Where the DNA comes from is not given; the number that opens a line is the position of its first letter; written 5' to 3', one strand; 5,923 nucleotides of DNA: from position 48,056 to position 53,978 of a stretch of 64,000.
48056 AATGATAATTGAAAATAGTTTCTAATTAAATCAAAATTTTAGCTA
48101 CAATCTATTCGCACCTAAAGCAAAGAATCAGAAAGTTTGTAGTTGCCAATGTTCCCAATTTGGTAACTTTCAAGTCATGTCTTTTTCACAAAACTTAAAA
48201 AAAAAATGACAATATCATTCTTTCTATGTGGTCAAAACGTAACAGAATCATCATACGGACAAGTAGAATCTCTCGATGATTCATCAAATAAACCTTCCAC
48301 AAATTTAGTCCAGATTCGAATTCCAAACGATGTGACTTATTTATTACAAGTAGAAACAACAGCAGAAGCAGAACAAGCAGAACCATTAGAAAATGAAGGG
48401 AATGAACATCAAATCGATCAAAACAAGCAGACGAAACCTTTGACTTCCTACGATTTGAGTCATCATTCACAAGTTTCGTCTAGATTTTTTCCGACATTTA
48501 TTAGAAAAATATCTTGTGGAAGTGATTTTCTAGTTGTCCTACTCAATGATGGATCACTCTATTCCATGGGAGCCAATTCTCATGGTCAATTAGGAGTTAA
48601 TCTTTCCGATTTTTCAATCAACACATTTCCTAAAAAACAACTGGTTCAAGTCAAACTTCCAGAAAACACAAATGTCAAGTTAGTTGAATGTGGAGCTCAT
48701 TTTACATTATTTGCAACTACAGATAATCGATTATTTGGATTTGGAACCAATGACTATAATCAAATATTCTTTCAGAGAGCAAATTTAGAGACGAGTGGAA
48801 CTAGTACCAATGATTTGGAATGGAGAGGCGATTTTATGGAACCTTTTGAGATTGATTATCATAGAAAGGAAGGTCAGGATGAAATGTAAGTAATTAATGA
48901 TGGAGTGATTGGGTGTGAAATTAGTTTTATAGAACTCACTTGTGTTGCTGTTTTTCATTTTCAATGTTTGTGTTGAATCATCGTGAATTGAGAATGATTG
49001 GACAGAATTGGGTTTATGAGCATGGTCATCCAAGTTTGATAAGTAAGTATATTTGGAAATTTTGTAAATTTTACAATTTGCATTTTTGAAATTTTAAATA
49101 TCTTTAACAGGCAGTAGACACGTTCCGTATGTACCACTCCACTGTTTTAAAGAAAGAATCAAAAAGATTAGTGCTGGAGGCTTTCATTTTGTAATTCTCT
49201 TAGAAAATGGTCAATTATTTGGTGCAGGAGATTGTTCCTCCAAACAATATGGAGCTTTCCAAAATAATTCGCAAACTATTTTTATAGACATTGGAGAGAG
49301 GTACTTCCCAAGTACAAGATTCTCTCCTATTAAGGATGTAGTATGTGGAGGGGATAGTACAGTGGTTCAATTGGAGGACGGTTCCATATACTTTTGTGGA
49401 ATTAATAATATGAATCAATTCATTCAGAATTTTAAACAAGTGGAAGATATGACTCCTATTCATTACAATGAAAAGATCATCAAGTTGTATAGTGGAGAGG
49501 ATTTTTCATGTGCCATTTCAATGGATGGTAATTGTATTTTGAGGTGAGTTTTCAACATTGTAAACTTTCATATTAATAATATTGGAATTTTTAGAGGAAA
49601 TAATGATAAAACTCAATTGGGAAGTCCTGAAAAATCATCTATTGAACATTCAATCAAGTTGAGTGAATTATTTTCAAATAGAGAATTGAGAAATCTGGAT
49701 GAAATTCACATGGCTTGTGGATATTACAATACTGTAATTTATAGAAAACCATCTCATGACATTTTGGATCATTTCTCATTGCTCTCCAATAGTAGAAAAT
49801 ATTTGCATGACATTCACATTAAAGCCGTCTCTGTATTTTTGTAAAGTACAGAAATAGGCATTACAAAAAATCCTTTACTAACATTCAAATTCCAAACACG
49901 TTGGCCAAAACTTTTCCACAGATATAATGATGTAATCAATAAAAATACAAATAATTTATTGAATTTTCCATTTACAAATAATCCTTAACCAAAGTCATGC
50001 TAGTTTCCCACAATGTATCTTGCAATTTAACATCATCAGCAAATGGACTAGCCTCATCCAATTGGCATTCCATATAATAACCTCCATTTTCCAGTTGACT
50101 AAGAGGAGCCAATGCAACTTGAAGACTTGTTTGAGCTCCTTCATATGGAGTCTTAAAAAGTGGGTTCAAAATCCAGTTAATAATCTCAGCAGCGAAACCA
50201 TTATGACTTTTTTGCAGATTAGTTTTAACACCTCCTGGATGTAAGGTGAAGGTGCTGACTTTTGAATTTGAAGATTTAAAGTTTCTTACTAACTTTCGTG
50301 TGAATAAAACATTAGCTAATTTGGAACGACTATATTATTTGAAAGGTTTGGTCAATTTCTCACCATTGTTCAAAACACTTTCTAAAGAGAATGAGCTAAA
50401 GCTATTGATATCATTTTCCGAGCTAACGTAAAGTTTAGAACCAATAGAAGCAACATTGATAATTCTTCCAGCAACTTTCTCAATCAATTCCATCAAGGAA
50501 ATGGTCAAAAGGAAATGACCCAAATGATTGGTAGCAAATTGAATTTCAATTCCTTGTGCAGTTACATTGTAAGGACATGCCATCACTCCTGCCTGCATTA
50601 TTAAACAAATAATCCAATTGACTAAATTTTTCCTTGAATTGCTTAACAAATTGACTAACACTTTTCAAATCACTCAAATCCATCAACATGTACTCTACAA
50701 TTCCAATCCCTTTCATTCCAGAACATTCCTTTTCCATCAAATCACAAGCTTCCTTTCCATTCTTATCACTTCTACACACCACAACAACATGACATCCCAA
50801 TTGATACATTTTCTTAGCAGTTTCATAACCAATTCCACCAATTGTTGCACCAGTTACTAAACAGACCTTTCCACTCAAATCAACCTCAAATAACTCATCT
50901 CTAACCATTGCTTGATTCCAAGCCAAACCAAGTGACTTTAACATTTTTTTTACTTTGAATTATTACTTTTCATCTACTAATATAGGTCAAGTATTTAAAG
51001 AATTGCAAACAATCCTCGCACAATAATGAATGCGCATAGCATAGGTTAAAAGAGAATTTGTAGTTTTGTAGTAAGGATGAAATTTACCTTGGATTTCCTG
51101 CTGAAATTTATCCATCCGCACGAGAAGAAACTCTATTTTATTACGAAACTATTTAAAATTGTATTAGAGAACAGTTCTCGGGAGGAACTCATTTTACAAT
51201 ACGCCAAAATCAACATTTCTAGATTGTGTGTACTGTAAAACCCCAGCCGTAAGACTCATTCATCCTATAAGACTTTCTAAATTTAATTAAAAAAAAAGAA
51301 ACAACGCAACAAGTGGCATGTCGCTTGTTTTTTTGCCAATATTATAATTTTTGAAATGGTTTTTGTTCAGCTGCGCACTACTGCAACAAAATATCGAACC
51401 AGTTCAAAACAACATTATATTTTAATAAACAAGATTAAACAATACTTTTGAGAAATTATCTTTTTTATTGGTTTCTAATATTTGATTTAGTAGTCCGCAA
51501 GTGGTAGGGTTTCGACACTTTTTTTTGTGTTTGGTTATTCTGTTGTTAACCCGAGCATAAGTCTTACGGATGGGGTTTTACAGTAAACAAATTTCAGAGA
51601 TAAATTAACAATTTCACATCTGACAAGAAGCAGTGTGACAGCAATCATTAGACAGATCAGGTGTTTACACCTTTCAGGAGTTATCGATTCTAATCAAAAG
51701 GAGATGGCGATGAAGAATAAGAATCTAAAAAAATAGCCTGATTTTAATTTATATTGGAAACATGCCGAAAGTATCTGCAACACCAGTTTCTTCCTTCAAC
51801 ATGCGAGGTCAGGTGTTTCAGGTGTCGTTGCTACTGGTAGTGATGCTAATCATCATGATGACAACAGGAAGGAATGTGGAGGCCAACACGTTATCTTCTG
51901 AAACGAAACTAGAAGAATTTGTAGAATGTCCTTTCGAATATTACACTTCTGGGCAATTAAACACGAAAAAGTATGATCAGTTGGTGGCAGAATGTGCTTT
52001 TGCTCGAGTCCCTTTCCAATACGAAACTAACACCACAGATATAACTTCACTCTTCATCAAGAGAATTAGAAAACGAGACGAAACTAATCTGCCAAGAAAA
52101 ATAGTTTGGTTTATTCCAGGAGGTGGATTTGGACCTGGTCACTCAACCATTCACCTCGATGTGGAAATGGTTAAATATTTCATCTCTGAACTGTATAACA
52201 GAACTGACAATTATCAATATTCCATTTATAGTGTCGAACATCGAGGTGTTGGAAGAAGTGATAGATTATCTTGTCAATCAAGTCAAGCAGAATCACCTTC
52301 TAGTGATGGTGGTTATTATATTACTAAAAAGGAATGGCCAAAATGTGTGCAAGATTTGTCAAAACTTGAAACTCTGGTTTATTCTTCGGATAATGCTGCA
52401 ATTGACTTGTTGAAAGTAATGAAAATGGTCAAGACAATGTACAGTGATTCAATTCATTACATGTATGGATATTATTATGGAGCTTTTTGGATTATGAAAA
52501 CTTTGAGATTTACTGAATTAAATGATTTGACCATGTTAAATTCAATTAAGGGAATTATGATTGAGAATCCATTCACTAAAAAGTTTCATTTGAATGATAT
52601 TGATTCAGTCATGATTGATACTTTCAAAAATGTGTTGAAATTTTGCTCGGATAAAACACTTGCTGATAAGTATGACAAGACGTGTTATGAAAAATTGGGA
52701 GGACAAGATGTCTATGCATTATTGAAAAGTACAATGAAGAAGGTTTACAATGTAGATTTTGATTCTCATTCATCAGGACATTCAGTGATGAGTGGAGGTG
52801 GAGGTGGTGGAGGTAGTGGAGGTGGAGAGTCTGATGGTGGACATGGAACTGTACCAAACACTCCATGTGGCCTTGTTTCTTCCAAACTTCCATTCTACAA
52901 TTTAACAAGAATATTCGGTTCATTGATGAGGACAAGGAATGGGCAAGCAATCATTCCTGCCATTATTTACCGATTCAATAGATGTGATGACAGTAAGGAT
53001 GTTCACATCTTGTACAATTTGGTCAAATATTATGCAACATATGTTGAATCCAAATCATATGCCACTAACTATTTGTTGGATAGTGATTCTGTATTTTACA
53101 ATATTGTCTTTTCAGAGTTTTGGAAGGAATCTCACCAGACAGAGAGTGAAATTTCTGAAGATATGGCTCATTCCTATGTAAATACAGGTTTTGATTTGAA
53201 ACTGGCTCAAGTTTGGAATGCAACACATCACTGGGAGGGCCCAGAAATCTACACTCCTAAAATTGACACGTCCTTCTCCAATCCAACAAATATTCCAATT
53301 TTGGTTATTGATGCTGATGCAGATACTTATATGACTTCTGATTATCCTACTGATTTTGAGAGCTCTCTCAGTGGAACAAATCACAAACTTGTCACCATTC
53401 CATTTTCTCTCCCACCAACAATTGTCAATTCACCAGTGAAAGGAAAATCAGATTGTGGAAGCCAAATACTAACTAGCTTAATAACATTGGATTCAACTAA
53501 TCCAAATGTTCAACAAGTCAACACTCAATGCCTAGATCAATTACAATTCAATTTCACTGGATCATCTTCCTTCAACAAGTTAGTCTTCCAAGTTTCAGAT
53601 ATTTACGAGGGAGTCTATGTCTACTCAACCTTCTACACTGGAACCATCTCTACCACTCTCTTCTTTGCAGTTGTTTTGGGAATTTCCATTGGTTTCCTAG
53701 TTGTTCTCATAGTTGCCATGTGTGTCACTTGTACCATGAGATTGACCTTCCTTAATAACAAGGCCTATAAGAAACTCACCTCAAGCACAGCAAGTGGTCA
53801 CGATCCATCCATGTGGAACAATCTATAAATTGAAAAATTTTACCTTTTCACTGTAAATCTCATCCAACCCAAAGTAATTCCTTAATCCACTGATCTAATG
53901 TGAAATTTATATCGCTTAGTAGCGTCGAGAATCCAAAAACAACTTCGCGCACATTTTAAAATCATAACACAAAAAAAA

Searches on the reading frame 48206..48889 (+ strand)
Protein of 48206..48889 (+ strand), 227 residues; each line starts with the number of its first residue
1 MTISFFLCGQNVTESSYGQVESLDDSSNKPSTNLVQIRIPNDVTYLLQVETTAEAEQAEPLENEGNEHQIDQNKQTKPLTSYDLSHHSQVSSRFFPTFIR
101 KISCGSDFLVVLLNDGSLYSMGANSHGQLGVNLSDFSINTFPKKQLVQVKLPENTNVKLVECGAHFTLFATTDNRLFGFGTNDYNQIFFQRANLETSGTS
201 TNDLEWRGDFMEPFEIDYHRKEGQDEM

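Call 42: search_protein_families(library=pfam, proteins=[window:48206-48889:+], max_evalue=0.001)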
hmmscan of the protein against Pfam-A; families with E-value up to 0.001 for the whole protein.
window:48206-48889:+ (227 aa): 4 families
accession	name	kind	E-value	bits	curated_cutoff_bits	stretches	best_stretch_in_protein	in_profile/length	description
PF25390.1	WD40_RLD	-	8.3e-19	68.5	150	1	90-187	194-278/363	RCC1-like domain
PF13540.12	RCC1_2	-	9.3e-19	67.1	22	2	99-128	1-30/30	Regulator of chromosome condensation (RCC1) repeat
PF00415.24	RCC1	-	1.7e-13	51.4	21.7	1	115-169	1-49/50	Regulator of chromosome condensation (RCC1) repeat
PF23341.1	PEP5_VPS11_N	-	0.00099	18.8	40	0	61-121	284-336/338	PEP5/VPS11 N-terminal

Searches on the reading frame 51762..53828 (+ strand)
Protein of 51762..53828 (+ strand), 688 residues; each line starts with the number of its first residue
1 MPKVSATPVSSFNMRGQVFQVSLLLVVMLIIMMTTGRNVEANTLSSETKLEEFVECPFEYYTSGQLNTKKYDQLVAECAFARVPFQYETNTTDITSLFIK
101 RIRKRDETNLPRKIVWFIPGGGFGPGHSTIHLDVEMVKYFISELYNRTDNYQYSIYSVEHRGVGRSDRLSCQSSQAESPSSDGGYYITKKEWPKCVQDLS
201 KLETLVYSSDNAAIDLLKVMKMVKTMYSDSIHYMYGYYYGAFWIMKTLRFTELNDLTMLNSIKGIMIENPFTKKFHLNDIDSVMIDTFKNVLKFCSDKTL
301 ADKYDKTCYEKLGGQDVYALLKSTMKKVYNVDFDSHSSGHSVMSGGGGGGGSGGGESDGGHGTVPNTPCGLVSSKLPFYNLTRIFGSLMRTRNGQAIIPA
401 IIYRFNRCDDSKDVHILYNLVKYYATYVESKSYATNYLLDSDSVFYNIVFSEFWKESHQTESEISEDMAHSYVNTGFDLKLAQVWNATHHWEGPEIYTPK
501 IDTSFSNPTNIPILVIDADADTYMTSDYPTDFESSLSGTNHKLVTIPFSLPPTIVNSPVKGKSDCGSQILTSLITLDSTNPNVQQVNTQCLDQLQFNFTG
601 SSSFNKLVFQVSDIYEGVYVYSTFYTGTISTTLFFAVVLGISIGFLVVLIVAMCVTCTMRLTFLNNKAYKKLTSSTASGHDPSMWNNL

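Call 8: search_protein_families(library=pfam, proteins=[window:51762-53828:+], max_evalue=0.01)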
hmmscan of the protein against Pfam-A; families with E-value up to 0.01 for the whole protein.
window:51762-53828:+ (688 aa): 0 families

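Call 52: find_encoding_contigs(protein=window:51762-53828:+, flank=10000, max_places=5)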
Protein window:51762-53828:+ (688 aa): no gene with exactly this product is on record in the collection.
